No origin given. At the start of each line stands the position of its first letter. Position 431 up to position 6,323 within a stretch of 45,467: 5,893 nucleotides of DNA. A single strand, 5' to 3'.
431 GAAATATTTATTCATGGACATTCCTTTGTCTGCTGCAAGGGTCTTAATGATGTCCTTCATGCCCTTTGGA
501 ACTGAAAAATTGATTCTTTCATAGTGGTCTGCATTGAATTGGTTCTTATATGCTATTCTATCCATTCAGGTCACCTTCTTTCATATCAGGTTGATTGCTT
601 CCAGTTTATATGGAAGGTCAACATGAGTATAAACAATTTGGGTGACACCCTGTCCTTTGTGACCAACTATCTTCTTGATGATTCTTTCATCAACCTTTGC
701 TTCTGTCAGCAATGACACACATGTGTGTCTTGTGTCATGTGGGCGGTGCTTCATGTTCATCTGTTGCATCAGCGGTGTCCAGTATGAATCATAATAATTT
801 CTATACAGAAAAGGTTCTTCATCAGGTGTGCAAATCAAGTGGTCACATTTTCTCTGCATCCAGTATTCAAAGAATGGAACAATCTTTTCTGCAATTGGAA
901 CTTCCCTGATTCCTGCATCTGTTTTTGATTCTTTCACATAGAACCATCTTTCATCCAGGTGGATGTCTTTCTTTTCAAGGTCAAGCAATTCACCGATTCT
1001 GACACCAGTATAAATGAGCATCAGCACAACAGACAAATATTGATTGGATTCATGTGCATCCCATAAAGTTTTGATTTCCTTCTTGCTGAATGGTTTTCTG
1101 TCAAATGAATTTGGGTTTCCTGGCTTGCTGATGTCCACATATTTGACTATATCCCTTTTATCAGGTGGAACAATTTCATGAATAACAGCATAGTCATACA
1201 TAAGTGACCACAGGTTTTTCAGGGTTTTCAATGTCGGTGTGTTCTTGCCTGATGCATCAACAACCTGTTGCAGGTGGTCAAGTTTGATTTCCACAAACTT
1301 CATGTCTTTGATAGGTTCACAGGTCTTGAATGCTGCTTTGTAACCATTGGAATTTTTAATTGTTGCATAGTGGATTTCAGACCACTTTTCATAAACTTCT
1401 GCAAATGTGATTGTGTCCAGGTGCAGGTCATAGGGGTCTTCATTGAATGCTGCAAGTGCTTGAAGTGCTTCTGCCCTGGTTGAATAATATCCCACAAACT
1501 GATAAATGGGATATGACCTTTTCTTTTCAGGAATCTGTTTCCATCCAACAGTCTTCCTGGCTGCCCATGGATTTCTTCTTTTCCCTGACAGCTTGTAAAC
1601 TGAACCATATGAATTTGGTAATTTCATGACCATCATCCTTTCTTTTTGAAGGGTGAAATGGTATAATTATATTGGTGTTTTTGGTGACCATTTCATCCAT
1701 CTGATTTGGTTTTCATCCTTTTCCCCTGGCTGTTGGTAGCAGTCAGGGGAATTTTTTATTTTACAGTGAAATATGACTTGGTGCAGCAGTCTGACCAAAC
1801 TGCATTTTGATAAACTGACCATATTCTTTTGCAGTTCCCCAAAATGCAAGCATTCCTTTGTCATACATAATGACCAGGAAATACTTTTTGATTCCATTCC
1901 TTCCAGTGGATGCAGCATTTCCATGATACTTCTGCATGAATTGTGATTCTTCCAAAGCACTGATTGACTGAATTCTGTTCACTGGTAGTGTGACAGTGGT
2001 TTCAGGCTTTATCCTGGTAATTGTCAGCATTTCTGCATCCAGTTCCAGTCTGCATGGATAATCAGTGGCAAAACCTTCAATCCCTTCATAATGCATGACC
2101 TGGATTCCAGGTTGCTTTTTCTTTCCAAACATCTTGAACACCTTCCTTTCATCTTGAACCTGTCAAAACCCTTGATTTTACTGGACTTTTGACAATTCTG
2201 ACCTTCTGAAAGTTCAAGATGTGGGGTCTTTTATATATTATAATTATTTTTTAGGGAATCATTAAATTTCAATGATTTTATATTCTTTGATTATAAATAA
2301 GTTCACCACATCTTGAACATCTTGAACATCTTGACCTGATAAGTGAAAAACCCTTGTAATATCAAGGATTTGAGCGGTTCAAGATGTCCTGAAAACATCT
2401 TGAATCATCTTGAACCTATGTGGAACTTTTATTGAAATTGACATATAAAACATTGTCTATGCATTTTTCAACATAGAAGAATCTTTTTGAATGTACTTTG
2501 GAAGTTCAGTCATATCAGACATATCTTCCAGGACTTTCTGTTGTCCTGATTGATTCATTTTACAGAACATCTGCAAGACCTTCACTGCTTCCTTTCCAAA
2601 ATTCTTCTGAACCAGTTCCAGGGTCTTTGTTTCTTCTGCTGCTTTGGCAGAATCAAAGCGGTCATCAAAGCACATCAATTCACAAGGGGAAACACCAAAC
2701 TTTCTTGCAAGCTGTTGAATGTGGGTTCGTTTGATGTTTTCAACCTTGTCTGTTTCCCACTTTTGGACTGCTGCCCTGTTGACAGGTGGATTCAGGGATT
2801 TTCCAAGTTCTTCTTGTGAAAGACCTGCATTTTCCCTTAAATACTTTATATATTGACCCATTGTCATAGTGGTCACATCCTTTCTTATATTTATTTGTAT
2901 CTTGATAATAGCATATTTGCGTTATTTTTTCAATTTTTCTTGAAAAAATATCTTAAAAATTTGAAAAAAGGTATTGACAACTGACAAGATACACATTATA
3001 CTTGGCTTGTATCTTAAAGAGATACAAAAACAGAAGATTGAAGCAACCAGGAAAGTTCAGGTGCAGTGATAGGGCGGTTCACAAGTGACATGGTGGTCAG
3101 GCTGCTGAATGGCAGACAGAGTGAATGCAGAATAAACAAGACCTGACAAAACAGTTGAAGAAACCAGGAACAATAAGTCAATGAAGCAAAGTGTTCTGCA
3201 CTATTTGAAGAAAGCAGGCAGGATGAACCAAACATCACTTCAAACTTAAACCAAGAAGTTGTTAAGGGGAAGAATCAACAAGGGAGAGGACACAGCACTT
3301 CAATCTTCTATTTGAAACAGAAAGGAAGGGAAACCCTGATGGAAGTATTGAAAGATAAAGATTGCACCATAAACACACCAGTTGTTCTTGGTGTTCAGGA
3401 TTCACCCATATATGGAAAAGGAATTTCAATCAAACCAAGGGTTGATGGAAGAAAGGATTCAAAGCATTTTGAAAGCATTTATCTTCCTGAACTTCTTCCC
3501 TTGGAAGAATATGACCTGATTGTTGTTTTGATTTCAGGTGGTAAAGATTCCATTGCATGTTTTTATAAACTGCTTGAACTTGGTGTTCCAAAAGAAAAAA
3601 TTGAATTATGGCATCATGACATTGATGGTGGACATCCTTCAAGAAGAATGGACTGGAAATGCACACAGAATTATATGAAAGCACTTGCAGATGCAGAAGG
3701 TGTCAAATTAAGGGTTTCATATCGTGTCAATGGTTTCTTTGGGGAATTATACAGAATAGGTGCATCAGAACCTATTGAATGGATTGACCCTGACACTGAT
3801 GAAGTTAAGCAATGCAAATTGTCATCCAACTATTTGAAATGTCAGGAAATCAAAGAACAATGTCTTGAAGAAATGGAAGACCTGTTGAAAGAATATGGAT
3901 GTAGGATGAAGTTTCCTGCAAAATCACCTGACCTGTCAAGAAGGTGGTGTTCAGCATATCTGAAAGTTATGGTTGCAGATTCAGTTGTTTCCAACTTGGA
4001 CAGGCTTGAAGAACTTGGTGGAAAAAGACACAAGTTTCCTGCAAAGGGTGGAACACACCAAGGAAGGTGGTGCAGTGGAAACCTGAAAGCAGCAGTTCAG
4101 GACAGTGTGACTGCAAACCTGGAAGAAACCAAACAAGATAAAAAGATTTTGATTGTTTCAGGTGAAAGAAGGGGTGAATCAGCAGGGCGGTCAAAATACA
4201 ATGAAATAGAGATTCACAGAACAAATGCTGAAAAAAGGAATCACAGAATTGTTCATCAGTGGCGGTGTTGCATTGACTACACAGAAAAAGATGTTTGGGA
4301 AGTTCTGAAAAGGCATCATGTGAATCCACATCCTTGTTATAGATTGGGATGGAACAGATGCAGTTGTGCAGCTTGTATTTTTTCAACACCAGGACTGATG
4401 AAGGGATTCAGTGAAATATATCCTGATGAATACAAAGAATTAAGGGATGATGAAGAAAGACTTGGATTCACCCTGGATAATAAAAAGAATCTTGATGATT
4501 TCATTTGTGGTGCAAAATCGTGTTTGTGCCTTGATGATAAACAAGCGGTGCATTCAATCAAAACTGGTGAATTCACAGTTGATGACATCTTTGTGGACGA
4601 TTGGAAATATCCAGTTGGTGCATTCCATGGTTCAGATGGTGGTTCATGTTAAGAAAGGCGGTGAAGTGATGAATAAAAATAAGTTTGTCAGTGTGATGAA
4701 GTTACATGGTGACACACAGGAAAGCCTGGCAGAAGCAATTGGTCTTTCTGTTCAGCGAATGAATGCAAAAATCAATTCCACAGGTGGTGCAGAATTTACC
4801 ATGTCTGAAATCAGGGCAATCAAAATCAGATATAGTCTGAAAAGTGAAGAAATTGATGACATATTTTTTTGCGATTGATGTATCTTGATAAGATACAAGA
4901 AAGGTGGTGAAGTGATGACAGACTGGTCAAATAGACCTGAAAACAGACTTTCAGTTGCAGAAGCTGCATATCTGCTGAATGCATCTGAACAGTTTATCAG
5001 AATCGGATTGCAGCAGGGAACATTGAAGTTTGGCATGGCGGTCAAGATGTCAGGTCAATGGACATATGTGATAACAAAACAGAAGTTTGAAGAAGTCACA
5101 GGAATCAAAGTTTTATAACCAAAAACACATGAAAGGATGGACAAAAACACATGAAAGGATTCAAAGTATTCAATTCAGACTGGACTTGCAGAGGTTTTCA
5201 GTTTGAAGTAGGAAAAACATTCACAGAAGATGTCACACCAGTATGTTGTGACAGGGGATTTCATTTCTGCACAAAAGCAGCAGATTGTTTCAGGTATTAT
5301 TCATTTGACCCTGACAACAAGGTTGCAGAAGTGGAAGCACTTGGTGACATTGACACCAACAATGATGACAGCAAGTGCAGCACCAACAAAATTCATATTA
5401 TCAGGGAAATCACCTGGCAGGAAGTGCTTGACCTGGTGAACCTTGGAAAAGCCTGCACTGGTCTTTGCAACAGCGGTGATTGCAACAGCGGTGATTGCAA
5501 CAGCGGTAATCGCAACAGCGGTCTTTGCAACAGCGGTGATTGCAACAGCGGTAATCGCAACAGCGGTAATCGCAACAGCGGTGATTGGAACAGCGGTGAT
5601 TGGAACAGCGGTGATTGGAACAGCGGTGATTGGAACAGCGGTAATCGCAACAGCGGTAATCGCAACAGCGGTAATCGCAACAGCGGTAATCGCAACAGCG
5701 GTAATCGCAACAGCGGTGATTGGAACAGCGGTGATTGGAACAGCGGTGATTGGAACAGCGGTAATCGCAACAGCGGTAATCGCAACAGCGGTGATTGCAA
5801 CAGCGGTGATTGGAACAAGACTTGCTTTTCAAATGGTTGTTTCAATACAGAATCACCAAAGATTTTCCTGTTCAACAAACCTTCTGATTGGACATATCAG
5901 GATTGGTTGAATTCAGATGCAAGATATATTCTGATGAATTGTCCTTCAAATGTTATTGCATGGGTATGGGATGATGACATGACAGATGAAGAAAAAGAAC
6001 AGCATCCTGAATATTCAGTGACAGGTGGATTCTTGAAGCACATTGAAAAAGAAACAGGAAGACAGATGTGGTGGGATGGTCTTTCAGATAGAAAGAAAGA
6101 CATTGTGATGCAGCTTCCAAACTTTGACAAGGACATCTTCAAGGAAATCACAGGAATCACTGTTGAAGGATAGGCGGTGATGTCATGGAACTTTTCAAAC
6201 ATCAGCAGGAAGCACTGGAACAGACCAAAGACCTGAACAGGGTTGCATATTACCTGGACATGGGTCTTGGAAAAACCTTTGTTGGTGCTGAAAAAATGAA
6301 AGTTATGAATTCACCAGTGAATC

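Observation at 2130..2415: Iteron-rich module A: one of two ~250-290 bp homologous modules in inverted orientation 18 kb apart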

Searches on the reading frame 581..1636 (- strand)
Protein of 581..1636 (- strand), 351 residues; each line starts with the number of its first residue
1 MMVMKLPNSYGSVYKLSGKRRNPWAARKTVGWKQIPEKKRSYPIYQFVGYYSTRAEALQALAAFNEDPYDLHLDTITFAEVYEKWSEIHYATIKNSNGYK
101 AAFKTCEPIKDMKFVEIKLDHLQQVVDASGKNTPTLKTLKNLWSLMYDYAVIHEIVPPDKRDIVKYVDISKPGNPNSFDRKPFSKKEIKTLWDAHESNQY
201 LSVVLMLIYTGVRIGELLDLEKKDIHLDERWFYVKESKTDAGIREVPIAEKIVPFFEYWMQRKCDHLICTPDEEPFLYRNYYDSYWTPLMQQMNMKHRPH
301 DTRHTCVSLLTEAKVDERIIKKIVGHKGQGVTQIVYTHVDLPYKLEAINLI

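Call 7: search_protein_families(library=pfam, proteins=[window:581-1636:-], max_evalue=0.01)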
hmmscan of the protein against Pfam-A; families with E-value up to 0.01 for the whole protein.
window:581-1636:- (351 aa): 1 family
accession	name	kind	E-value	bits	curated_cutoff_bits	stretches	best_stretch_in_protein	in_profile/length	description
PF00589.27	Phage_integrase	-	3.1e-22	79.6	27.1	1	184-340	4-169/172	Phage integrase family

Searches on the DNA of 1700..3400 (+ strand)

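Call 9: search_dna_similar(query=window:1700-3400:+, collection=phages, mode=distant, max_rows=20)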
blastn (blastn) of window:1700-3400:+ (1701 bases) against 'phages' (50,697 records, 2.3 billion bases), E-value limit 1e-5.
No match.

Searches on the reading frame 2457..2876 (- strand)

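Call 7: search_protein_families(library=pfam, proteins=[window:2457-2876:-], max_evalue=0.01)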
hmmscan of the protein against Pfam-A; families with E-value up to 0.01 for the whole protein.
window:2457-2876:- (139 aa): 5 families
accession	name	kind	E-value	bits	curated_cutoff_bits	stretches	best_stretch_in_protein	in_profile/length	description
PF01381.28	HTH_3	-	1.4e-10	41.5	23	1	10-67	1-55/55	Helix-turn-helix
PF13560.12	HTH_31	-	2.6e-07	31.3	27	1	6-66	2-60/64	Helix-turn-helix domain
PF12844.13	HTH_19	-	0.0014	18.9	30.2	1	7-68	1-59/64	Helix-turn-helix domain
PF13443.12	HTH_26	-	0.0032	18.1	22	1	33-70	23-60/63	Cro/C1-type HTH DNA-binding domain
PF13412.12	HTH_24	-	0.0051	16.8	21.9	0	10-29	9-28/48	Winged helix-turn-helix DNA-binding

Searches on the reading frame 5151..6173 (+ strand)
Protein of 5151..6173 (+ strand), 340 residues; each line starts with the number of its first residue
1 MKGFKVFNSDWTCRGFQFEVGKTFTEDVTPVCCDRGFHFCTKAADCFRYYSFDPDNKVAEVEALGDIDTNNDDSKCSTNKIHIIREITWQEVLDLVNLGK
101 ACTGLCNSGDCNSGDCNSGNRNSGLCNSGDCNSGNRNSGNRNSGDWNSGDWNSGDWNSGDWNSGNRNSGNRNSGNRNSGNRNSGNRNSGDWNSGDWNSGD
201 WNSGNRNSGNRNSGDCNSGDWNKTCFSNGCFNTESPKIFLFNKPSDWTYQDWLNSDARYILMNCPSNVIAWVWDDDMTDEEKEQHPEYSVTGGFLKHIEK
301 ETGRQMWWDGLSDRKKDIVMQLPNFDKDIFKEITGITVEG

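Call 7: search_protein_families(library=pfam, proteins=[window:5151-6173:+], max_evalue=0.01)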
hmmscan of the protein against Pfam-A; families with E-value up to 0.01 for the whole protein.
window:5151-6173:+ (340 aa): 2 families
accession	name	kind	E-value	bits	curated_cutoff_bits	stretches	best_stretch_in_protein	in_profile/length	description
PF24703.2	DUF7666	-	9.6e-37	125.8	27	1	1-93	1-93/95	Domain of unknown function (DUF7666)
PF01469.24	Pentapeptide_2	-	9.5e-24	83.5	26.4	4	117-154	2-39/40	Pentapeptide repeats (8 copies)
